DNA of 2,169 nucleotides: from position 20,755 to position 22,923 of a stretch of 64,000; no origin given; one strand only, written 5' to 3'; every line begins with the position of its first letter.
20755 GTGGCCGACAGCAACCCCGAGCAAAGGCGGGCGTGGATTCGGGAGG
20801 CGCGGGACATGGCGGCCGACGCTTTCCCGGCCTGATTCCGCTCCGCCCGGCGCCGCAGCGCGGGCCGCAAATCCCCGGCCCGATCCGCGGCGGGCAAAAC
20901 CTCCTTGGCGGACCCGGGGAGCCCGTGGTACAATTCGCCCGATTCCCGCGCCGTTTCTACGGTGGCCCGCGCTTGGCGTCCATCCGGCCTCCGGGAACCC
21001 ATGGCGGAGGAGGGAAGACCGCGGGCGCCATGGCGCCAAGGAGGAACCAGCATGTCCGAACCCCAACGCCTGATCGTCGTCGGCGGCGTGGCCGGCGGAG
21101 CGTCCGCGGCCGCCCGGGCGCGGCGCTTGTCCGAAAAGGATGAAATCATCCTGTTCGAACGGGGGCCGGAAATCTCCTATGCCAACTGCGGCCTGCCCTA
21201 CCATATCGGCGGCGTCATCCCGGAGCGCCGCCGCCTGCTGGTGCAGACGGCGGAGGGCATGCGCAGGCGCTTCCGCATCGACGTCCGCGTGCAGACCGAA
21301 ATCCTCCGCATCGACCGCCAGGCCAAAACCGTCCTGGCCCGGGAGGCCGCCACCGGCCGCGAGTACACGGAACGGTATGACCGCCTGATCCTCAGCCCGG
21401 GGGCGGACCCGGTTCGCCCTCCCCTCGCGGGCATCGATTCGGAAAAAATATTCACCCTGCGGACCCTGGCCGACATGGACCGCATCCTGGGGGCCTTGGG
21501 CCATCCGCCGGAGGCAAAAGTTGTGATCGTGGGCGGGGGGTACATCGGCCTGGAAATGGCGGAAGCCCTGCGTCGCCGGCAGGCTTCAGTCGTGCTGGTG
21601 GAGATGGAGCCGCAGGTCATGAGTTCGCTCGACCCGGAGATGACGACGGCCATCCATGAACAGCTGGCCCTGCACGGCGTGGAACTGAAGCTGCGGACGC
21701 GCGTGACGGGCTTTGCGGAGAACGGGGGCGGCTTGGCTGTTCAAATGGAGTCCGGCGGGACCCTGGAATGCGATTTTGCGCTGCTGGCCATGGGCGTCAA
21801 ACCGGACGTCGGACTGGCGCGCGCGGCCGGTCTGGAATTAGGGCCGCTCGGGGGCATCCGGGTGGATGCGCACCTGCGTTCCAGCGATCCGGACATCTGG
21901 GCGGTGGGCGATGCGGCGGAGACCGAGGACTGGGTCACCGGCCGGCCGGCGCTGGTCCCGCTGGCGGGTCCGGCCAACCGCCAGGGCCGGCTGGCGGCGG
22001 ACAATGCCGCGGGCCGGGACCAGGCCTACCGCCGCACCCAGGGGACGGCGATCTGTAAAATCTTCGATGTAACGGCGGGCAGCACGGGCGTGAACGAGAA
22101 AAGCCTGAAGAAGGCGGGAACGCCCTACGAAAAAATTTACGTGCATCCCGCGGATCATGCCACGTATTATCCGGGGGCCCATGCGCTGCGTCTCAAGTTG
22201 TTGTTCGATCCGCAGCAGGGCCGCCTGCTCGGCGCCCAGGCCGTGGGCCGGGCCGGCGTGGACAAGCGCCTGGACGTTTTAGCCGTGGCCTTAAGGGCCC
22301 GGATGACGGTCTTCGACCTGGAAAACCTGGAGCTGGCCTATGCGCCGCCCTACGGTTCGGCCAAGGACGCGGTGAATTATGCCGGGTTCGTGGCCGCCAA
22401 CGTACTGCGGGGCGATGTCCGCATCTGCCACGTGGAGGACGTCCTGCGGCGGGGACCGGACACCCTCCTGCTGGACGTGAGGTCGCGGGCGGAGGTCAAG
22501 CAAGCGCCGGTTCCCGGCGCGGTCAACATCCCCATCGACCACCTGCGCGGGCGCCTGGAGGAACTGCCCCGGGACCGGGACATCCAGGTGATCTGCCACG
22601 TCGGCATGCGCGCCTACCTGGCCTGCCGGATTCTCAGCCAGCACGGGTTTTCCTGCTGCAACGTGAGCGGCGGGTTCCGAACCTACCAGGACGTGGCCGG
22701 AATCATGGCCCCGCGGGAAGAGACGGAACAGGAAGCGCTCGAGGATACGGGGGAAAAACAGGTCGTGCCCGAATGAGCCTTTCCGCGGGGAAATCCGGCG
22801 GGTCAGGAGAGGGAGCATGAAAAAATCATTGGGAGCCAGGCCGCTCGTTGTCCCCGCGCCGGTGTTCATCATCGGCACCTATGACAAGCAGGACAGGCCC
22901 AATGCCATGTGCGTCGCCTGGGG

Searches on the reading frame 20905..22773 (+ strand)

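Call 38: search_protein_families(library=pfam, proteins=[window:20905-22773:+], max_evalue=0.00001)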
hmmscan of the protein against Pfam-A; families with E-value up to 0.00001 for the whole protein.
window:20905-22773:+ (623 aa): 8 families
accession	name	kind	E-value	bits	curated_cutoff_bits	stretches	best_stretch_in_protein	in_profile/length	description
PF07992.20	Pyr_redox_2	-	1.1e-60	206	26.1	1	55-354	2-287/291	Pyridine nucleotide-disulphide oxidoreductase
PF00070.33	Pyr_redox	-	1.2e-19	71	22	1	205-281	1-79/82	Pyridine nucleotide-disulphide oxidoreductase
PF02852.28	Pyr_redox_dim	-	1.5e-13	51.3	25.3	1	382-484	2-103/110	Pyridine nucleotide-disulphide oxidoreductase, dimerisation domain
PF00581.25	Rhodanese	-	4.7e-11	43.5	22.2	1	518-595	12-100/102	Rhodanese-like domain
PF01266.30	DAO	-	5.3e-10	39.8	27.9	0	205-237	1-33/353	FAD dependent oxidoreductase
PF13450.12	NAD_binding_8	-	6.7e-08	33.1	21.9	0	208-238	1-31/68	NAD(P)-binding Rossmann-like domain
PF13738.12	Pyr_redox_3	-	1.8e-07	31.2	30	0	203-313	164-282/305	Pyridine nucleotide-disulphide oxidoreductase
PF03486.20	HI0933_like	-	2e-06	27.9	50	0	205-239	2-36/244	HI0933-like protein Rossmann domain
